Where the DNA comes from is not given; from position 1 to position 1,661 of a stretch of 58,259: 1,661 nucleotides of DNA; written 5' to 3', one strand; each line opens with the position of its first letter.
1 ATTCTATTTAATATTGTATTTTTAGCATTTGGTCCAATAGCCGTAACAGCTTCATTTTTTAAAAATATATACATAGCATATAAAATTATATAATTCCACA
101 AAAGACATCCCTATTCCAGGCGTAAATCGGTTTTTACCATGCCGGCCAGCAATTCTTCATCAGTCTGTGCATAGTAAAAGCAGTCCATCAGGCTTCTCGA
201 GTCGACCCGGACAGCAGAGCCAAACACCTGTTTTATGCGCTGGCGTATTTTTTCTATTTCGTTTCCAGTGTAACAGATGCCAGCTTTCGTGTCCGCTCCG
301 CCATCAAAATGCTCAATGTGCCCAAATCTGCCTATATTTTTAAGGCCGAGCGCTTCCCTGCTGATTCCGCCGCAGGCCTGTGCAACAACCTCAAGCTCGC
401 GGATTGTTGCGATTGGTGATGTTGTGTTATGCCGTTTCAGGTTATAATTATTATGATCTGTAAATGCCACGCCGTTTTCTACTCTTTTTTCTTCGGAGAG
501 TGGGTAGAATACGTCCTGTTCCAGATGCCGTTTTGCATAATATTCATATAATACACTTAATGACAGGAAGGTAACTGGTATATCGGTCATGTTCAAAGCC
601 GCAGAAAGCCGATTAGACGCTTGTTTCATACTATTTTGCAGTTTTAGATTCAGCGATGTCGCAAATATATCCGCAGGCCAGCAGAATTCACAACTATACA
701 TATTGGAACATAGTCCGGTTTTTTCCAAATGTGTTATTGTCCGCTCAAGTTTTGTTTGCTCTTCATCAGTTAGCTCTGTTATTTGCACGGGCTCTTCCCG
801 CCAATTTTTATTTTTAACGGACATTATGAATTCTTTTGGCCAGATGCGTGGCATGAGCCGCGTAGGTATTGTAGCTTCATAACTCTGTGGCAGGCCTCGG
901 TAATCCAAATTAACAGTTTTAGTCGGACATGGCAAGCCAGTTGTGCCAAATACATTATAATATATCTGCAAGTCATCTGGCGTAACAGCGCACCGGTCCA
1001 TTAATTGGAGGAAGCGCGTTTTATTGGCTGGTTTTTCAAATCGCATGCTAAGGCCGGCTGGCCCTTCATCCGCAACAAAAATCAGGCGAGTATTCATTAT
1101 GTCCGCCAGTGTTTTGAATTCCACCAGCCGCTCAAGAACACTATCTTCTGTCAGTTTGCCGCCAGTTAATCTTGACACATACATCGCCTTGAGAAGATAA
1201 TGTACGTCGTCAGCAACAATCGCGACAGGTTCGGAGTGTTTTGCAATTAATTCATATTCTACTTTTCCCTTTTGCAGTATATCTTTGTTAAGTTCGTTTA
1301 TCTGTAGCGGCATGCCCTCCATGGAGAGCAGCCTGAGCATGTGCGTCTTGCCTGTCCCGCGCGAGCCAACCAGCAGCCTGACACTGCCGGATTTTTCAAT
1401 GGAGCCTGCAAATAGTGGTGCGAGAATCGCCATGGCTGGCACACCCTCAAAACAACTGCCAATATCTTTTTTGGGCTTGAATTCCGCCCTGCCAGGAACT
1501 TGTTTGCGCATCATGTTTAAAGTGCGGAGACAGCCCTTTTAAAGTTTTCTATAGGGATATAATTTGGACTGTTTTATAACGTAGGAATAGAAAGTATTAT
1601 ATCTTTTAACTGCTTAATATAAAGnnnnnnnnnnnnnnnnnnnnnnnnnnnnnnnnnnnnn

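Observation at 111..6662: Divergent P-loop NTPase plus six tandem paralogs of an unrecognised family: candidate undescribed multi-subunit system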

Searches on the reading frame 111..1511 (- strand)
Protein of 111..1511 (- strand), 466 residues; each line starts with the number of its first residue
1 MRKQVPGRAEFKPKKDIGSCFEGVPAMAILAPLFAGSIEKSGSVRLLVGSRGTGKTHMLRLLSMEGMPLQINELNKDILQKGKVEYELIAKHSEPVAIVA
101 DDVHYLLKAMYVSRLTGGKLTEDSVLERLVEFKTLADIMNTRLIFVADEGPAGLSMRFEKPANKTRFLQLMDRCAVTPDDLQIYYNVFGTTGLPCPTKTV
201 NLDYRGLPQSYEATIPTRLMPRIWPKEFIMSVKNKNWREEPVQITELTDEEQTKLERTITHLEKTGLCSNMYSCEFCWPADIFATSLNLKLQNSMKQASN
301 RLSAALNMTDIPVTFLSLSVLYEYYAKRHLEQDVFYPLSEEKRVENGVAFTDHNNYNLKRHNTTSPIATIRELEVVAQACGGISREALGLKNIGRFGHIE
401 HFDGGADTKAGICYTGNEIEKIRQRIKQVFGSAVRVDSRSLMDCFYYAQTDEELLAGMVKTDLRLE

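Call 4: search_protein_families(library=pfam, proteins=[window:111-1511:-], max_evalue=1)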
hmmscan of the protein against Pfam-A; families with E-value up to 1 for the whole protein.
window:111-1511:- (466 aa): 10 families
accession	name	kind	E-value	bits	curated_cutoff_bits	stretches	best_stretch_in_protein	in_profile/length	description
PF24389.1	ORC-CDC6-like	-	1.3e-05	24.6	27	1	46-78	36-68/571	ORC-CDC6-like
PF13191.12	AAA_16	-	0.034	15.1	32.6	1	30-62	12-44/167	AAA ATPase domain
PF13401.12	AAA_22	-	0.054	14.3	27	0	43-64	6-27/130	AAA domain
PF05673.19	DUF815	-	0.077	12.6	23.8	1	46-104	57-117/249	Protein of unknown function (DUF815)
PF00005.33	ABC_tran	-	0.079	14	25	1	41-80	10-38/137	ABC transporter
PF00055.23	Laminin_N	-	0.12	12.3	25.9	1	256-340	143-228/233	Laminin N-terminal (Domain VI)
PF02744.22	GalP_UDP_tr_C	-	0.13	12.4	29.2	1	223-292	47-109/165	Galactose-1-phosphate uridyl transferase, C-terminal domain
PF13604.12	AAA_30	-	0.17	12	27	1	40-62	16-38/191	AAA domain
PF00004.35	AAA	-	0.19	12.6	21.2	1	46-110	2-73/131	ATPase family associated with various cellular activities (AAA)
PF16273.10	NuDC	-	0.35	11.8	30.2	1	242-257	7-22/66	Nuclear distribution C domain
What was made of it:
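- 111..1514 (-): 467-aa P-loop (AAA+-like, weakly ORC/Cdc6-like) NTPase. It is a conserved DPANN gene at this chromosomal position and probably not part of the paralog system. PF24389 scores 24.6 bits, below the 27-bit cutoff (call 4).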

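Call 9: search_protein_families(library=ncbifam, proteins=[window:111-1511:-], max_evalue=1)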
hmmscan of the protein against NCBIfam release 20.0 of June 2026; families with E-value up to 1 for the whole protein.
window:111-1511:- (466 aa): 2 families
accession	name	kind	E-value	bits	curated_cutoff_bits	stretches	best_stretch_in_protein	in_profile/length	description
NF047389.1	ATPase_Sll1717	subfamily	0.0075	15.4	75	1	39-79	27-66/454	P-loop ATPase, Sll1717 family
TIGR03420.1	DnaA_homol_Hda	equivalog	0.014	15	194.8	1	37-107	33-103/226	DnaA regulatory inactivator Hda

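Call 11: search_protein_families(library=padloc, proteins=[window:111-1511:-], max_evalue=1)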
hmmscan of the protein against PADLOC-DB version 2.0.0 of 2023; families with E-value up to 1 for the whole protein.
window:111-1511:- (466 aa): 1 family
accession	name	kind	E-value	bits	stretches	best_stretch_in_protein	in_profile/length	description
PDLC04214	HEC-02A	-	0.023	12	1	37-62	17-42/338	-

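Call 19: find_homologous_proteins(query=window:111-1511:-, max_evalue=0.001)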
Query window:111-1511:- (466 aa): 8 proteins with E <= 0.001 among 8000 candidates.
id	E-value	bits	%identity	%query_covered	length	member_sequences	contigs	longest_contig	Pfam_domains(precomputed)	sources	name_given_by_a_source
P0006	1.1e-214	731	71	100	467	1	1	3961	-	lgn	-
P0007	1.5e-148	513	52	100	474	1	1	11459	PF24389.2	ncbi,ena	-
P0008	4.8e-95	337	42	100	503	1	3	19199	-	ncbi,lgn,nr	ncbi:MAG: hypothetical protein HYT16_02915 [DPANN group archaeon]|nr:hypothetical protein [DPANN gro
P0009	9.5e-45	171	28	98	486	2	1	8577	-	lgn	-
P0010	4.4e-39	153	44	41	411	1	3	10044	PF24389.2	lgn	-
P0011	2.0e-37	147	44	41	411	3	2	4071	PF24389.2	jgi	jgi:hypothetical protein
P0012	1.5e-34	138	27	93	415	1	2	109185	PF01637.25,PF24389.2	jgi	jgi:hypothetical protein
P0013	9.3e-31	125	30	76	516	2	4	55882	-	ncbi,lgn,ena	-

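Call 20: find_encoding_contigs(protein=P0007, flank=10000, max_places=3)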
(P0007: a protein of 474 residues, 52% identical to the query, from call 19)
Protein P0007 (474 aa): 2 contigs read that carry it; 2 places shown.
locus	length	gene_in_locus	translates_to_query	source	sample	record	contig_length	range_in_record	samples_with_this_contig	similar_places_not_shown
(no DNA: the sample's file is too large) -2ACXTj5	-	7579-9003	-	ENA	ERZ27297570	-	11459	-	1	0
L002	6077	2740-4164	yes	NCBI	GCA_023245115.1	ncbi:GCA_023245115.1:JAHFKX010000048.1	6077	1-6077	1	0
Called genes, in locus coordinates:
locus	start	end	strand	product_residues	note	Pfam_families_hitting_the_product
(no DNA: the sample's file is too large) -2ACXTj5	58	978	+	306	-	PF01073:3Beta_HSD, PF01370:Epimerase, PF02719:Polysacc_synt_2 (weak), PF04321:RmlD_sub_bind (weak), PF05368:NmrA (weak), PF07993:NAD_binding_4 (faint), PF13460:NAD_binding_10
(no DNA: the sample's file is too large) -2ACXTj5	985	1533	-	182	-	-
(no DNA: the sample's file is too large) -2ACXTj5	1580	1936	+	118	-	-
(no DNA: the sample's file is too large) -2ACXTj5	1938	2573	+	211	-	-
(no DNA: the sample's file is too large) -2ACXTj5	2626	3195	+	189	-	-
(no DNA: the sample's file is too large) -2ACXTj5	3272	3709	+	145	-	PF16325:Peptidase_U32_C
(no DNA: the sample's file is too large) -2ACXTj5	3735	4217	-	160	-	-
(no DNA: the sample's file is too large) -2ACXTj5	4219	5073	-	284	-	-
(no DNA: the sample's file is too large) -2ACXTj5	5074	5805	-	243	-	-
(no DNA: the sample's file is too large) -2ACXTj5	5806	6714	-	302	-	-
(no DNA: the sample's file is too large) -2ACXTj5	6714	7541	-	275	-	-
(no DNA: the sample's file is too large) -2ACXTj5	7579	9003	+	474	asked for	PF24389:ORC-CDC6-like (faint)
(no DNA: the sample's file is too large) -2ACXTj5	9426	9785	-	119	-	-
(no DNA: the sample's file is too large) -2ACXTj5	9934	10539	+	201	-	PF00702:Hydrolase, PF13419:HAD_2 (weak)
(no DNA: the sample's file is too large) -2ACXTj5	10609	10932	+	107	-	PF01900:RNase_P_Rpp14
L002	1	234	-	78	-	?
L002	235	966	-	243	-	-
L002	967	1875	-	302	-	-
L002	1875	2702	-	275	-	-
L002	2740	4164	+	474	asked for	PF24389:ORC-CDC6-like (faint)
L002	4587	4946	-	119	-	-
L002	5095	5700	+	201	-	PF00702:Hydrolase, PF13419:HAD_2 (weak)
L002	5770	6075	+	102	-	?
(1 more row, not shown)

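Call 21: find_encoding_contigs(protein=P0008, flank=10000, max_places=3)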
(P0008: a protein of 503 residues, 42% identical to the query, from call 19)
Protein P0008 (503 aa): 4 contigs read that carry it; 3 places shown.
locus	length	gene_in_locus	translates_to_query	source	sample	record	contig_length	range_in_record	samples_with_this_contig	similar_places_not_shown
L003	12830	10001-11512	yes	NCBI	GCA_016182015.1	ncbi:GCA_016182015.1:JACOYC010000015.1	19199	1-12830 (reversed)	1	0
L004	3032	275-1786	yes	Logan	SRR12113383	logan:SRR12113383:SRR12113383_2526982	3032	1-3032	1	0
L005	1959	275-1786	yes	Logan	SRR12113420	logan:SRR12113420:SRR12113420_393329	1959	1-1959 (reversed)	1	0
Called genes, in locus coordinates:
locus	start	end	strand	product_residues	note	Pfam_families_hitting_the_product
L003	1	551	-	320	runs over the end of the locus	-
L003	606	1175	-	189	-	-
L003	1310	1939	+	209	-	-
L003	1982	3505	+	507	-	PF00749:tRNA-synt_1c, PF03950:tRNA-synt_1c_C, PF20974:tRNA-synt_1c_C2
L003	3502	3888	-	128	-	-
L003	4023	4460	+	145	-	-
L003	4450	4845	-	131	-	-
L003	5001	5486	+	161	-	PF01248:Ribosomal_L7Ae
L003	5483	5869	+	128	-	-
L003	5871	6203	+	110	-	-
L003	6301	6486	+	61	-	PF01200:Ribosomal_S28e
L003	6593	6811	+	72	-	-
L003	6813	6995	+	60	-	PF01246:Ribosomal_L24e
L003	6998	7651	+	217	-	-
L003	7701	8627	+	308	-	PF01073:3Beta_HSD, PF01370:Epimerase, PF03435:Sacchrp_dh_NADP (weak), PF04321:RmlD_sub_bind, PF05368:NmrA (weak), PF07993:NAD_binding_4 (faint), PF13460:NAD_binding_10, PF16363:GDP_Man_Dehyd (faint)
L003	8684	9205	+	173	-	-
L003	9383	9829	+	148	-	PF16325:Peptidase_U32_C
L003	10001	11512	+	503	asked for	-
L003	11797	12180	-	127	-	-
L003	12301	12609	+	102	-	-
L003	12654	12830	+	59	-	?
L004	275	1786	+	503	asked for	-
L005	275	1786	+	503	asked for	-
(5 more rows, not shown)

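Call 22: find_encoding_contigs(protein=P0009, flank=10000, max_places=3)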
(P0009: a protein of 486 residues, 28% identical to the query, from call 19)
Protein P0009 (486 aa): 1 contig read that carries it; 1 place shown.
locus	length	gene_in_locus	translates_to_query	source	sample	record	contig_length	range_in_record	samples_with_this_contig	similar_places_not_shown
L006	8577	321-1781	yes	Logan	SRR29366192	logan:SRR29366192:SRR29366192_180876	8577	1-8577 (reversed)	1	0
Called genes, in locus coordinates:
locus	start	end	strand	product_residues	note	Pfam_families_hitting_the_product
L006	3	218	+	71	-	?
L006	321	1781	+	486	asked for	-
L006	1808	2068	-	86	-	PF12961:DUF3850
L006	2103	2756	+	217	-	PF00702:Hydrolase, PF13419:HAD_2, PF13242:Hydrolase_like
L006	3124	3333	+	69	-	PF18929:DUF5678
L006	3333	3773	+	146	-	-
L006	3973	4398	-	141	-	-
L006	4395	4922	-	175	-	PF01909:NTP_transf_2, PF18765:Polbeta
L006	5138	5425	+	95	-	-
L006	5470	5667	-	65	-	-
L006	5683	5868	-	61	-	-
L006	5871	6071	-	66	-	-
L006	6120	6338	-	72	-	-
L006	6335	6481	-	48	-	-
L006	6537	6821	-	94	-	-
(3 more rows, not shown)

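Call 44: search_protein_families(library=pfam, proteins=[L002:4587-4943:-], max_evalue=0.01)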
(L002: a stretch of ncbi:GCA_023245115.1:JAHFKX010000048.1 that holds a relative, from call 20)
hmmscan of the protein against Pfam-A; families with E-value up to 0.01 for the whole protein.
L002:4587-4943:- (118 aa): 0 families

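Call 60: find_encoding_contigs(protein=P0010, flank=10000, max_places=2)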
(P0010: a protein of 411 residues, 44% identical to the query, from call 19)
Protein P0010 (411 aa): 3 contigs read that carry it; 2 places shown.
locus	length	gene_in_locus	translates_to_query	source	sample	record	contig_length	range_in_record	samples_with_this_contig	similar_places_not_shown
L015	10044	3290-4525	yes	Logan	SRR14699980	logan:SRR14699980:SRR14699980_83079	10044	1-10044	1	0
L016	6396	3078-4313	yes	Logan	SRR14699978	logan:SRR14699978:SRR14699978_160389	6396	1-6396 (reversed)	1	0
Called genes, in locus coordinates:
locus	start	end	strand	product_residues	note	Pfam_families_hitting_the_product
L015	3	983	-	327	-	?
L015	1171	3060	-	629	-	PF17297:PEPCK_N, PF00821:PEPCK_GTP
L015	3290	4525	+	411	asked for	PF24389:ORC-CDC6-like (faint)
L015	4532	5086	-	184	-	-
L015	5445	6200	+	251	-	PF01257:2Fe-2S_thioredx (weak)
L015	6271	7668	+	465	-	PF12837:Fer4_6 (faint), PF13237:Fer4_10 (faint), PF04422:FrhB_FdhB_N, PF04432:FrhB_FdhB_C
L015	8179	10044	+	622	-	?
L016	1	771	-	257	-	?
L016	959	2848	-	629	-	PF17297:PEPCK_N, PF00821:PEPCK_GTP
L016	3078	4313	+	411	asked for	PF24389:ORC-CDC6-like (faint)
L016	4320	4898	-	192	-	-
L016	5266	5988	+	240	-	PF01257:2Fe-2S_thioredx (weak)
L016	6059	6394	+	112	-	?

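Call 61: find_encoding_contigs(protein=P0013, flank=10000, max_places=2)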
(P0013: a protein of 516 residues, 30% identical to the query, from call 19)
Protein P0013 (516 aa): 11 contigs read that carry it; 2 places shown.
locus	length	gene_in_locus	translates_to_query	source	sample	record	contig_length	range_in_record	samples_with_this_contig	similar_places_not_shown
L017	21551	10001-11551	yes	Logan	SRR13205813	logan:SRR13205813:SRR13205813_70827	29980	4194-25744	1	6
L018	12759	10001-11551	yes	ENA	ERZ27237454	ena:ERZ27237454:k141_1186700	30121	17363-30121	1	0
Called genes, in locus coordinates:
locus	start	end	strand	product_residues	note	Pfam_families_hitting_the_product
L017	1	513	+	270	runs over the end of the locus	PF00696:AA_kinase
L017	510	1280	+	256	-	PF05401:NodS, PF01209:Ubie_methyltran (weak), PF13489:Methyltransf_23, PF13847:Methyltransf_31, PF08241:Methyltransf_11, PF08242:Methyltransf_12, PF13649:Methyltransf_25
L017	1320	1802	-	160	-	-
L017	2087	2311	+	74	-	PF02697:VAPB_antitox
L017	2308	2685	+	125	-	PF01850:PIN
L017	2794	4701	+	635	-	PF02518:HATPase_c, PF00204:DNA_gyraseB, PF01751:Toprim, PF00986:DNA_gyraseB_C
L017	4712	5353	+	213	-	PF02698:DUF218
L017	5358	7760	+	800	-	PF00521:DNA_topoisoIV, PF03989:DNA_gyraseA_C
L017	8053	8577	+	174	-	PF01994:Trm56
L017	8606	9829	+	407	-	-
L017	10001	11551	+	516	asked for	-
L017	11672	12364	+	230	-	PF10584:Proteasome_A_N, PF00227:Proteasome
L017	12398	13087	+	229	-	PF01172:SBDS_N, PF09377:SBDS_domain_II, PF20268:SBDS_C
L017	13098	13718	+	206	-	PF22625:ECR1_N_2 (weak), PF15985:KH_6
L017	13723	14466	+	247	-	PF01138:RNase_PH, PF03725:RNase_PH_C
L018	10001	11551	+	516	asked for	-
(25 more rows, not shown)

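Call 63: search_solved_structures(query=A5, max_evalue=1)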
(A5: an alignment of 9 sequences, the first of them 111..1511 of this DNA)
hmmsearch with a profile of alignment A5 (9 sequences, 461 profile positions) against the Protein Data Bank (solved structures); distinct sequences matched with E-value up to 1: 36.
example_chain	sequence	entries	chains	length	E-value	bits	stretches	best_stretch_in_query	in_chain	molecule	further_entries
9nlj_U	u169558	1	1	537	0.012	17.9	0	40-62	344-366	Uup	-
7qix_F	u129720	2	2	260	0.11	14.8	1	371-445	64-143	40S ribosomal protein S3a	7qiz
8auv_F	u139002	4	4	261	0.16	14.3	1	371-445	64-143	eS1 (40S ribosomal protein S3a) | 40S ribosomal protein S3a | Small ribosomal subunit protein eS1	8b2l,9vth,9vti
9nlh_H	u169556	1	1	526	0.24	13.7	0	41-66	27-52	YheS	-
4v92_BB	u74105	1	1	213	0.25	13.6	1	380-444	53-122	ES1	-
5i4l_S1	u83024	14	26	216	0.28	13.5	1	380-445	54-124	40S ribosomal protein S1-A | Small ribosomal subunit protein eS1A | RPS1A isoform 1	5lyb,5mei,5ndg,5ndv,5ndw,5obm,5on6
4uer_4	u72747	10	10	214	0.28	13.5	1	380-445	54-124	ES1 | 40S ribosomal protein S1-A | Small ribosomal subunit protein eS1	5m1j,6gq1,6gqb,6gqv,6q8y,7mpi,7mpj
5ko2_A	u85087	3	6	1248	0.31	13.3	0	26-86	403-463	Multidrug resistance protein 1A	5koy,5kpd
6woo_BB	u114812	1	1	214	0.31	13.3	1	379-445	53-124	eS1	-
6t4q_SB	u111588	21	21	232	0.32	13.3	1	380-445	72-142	40S ribosomal protein S1-A | Small ribosomal subunit protein eS1A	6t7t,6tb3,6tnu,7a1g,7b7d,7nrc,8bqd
6q81_A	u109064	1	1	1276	0.33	13.2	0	26-86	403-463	P-glycoprotein (ABCB1)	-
6ujt_A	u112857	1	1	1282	0.33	13.2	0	26-86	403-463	ATP-dependent translocase ABCB1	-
6ujw_A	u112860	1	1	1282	0.33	13.2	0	26-86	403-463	ATP-dependent translocase ABCB1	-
6ujr_A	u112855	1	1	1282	0.33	13.2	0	26-86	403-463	ATP-dependent translocase ABCB1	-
6ujs_A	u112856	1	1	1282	0.33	13.2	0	26-86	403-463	ATP-dependent translocase ABCB1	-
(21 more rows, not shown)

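Call 97: find_related_loci(query=A8, collection=metagenome_contigs, flank=10000)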
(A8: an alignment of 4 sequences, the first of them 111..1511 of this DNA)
Query A8 (466 aa) in metagenome_contigs; peptide patterns used: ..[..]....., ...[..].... (x = any residue, [..] = any of these).
224 stretches matched a pattern; 3 encode a relative of the query (tblastn E <= 1e-3); 3 distinct loci.
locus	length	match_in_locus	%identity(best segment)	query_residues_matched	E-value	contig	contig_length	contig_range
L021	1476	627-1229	40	7-215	8e-43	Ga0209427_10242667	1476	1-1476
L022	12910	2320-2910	43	2-206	2e-41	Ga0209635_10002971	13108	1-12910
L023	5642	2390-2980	42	7-211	4e-41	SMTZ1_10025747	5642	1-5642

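Call 104: search_protein_families(library=phrogs, proteins=[window:111-1511:-], max_evalue=0.01)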
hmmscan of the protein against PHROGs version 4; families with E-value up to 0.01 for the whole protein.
window:111-1511:- (466 aa): 0 families
